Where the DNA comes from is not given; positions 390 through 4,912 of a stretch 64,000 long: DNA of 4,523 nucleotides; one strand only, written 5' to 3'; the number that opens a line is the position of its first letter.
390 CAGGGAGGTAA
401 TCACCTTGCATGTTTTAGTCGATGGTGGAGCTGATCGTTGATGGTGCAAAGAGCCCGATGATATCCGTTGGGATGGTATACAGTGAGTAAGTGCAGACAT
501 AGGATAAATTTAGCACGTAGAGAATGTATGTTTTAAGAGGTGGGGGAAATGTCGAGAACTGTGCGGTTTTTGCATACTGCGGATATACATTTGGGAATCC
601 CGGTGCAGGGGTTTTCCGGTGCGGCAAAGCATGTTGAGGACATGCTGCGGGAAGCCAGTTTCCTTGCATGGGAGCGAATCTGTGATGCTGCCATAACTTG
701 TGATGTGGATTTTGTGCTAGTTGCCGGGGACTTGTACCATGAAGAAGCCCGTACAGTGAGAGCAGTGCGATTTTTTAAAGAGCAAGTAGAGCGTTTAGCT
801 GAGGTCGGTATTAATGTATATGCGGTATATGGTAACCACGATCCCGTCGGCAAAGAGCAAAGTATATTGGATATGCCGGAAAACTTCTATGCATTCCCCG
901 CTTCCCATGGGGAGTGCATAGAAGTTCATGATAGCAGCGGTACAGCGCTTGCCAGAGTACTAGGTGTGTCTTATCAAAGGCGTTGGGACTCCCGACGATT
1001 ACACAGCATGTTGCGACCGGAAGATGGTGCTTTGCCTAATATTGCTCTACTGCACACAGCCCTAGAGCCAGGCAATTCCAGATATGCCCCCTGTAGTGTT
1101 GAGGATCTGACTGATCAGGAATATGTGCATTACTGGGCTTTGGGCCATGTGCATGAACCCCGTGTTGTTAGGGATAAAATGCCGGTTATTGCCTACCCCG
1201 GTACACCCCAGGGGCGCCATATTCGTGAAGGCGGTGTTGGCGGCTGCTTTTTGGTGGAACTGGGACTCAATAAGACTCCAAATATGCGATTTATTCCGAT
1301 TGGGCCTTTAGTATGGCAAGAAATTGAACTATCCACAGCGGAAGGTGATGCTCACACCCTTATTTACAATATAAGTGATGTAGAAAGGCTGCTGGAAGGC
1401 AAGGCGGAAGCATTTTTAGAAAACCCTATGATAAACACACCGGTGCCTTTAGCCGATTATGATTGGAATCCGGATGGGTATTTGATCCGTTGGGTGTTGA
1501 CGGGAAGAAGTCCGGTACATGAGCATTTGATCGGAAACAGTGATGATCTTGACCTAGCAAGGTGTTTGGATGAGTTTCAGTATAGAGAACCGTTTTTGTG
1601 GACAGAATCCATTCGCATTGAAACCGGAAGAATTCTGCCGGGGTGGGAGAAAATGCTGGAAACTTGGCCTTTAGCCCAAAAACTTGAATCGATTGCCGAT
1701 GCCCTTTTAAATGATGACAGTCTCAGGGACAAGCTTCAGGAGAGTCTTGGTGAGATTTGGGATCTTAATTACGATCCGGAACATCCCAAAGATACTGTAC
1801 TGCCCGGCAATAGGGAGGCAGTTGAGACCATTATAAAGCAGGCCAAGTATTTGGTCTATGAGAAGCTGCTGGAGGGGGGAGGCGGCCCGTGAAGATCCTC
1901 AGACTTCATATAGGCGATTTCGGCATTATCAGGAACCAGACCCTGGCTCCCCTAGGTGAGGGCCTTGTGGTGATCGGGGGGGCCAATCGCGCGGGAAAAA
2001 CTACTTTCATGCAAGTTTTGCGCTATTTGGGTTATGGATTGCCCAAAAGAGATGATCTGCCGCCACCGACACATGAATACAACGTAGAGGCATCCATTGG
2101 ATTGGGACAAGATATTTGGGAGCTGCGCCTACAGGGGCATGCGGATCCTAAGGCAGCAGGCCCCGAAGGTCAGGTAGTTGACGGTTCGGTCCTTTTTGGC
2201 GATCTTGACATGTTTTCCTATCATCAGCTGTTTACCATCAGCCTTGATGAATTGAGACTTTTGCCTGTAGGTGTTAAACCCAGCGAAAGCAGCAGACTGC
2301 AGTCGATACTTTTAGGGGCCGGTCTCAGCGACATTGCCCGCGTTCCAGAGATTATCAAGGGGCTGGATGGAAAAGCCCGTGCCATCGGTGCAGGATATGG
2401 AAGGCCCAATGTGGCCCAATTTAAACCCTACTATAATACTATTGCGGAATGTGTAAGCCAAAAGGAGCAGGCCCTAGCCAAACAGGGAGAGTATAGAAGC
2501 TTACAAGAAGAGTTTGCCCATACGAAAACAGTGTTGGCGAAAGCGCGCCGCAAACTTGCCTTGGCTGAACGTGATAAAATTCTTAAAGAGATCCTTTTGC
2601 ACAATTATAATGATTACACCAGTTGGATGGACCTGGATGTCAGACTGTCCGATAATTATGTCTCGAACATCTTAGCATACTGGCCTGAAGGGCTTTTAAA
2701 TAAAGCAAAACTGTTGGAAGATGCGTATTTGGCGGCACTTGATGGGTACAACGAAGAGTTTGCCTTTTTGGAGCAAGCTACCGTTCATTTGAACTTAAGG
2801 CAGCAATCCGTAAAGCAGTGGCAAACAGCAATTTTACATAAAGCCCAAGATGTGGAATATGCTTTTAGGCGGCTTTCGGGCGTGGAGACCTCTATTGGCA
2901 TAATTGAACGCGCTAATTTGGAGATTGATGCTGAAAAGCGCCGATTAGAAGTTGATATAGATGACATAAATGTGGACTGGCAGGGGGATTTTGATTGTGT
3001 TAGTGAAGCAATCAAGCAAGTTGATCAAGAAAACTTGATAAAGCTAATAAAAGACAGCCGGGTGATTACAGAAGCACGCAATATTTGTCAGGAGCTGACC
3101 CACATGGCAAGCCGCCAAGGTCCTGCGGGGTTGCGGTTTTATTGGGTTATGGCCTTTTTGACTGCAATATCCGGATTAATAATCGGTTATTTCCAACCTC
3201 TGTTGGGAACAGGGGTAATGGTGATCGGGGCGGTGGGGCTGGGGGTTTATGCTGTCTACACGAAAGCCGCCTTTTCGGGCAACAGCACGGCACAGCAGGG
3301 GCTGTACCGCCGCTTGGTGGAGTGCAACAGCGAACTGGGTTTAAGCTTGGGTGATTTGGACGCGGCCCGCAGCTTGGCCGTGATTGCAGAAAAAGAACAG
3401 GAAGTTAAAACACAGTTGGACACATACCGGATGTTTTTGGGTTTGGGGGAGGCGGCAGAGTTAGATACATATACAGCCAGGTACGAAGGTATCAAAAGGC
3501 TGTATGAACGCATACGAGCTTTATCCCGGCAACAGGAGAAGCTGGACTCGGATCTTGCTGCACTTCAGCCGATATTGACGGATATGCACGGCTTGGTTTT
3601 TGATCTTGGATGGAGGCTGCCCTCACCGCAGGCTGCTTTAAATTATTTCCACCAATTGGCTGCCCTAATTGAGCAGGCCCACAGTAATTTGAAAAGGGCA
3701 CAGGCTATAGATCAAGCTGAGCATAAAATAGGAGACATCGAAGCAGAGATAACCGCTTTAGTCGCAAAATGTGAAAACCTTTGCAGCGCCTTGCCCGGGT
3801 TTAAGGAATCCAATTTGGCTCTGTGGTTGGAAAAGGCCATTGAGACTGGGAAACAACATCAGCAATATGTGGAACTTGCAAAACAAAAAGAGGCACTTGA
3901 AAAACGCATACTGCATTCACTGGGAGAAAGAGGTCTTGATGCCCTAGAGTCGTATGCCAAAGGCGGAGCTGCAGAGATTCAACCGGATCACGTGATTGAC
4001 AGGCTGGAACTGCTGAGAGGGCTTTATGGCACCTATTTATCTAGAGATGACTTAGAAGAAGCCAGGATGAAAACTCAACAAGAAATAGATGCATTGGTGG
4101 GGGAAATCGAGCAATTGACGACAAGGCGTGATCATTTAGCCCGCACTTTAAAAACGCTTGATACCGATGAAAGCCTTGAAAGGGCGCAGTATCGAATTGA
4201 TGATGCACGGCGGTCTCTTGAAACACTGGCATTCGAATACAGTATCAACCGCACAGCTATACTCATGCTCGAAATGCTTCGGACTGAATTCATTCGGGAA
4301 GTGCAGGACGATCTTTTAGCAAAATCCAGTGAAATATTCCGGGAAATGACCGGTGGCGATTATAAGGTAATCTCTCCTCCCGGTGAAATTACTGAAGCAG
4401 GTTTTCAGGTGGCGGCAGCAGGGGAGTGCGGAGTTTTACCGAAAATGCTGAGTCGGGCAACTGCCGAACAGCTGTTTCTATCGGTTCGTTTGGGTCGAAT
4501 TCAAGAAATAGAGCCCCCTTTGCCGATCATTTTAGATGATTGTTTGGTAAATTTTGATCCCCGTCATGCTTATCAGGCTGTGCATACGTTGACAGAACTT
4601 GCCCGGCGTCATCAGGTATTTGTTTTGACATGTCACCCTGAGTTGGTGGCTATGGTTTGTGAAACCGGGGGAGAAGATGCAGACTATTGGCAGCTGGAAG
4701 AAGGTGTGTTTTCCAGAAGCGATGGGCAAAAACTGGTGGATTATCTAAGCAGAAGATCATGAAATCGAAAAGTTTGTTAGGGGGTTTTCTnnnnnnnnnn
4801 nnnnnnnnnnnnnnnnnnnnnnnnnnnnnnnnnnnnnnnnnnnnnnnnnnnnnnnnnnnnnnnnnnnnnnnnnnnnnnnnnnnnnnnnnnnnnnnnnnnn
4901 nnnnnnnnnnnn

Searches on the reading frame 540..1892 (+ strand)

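Call 51: search_protein_families(library=pfam, proteins=[window:540-1892:+], max_evalue=0.00001)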
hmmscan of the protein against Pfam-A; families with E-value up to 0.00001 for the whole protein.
window:540-1892:+ (450 aa): 2 families
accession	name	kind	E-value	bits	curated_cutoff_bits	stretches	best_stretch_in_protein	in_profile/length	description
PF00149.33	Metallophos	-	2.8e-15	57.7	21.5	1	9-207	2-191/191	Calcineurin-like phosphoesterase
PF12850.12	Metallophos_2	-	7.2e-08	33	27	1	44-227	16-139/154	Calcineurin-like phosphoesterase superfamily domain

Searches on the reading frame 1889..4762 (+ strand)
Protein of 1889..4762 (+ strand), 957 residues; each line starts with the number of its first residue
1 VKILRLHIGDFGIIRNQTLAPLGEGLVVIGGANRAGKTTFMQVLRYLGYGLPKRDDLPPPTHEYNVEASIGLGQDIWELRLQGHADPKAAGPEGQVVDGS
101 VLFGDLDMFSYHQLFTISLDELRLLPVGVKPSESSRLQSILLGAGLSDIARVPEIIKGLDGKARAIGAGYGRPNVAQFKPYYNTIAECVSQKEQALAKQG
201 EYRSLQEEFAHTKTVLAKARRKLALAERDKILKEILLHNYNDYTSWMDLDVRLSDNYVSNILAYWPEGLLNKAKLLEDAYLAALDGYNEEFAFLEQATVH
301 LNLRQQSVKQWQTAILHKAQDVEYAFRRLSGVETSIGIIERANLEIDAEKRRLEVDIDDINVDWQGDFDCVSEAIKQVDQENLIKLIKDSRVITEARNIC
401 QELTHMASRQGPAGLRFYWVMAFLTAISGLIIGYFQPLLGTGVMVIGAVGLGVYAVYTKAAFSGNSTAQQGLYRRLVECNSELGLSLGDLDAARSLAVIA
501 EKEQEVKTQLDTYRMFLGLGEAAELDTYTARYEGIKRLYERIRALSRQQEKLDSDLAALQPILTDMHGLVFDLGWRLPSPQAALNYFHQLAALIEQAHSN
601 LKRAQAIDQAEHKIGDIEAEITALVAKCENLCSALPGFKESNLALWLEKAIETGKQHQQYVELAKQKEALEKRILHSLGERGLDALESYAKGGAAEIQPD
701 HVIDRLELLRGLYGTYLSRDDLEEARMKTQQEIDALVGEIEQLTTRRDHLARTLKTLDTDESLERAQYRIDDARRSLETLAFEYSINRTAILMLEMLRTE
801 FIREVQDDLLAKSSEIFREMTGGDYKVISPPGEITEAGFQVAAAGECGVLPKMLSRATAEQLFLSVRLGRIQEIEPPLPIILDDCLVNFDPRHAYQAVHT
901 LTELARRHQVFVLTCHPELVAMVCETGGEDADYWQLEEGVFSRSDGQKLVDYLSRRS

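Call 51: search_protein_families(library=pfam, proteins=[window:1889-4762:+], max_evalue=0.00001)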
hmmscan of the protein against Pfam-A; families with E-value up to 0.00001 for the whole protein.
window:1889-4762:+ (957 aa): 2 families
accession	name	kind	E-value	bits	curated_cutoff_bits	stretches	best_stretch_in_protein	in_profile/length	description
PF13514.12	AAA_27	-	1.7e-08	34.7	22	1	1-171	1-177/206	AAA domain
PF13476.12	AAA_23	-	6.8e-07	30.6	27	1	5-57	1-52/201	AAA domain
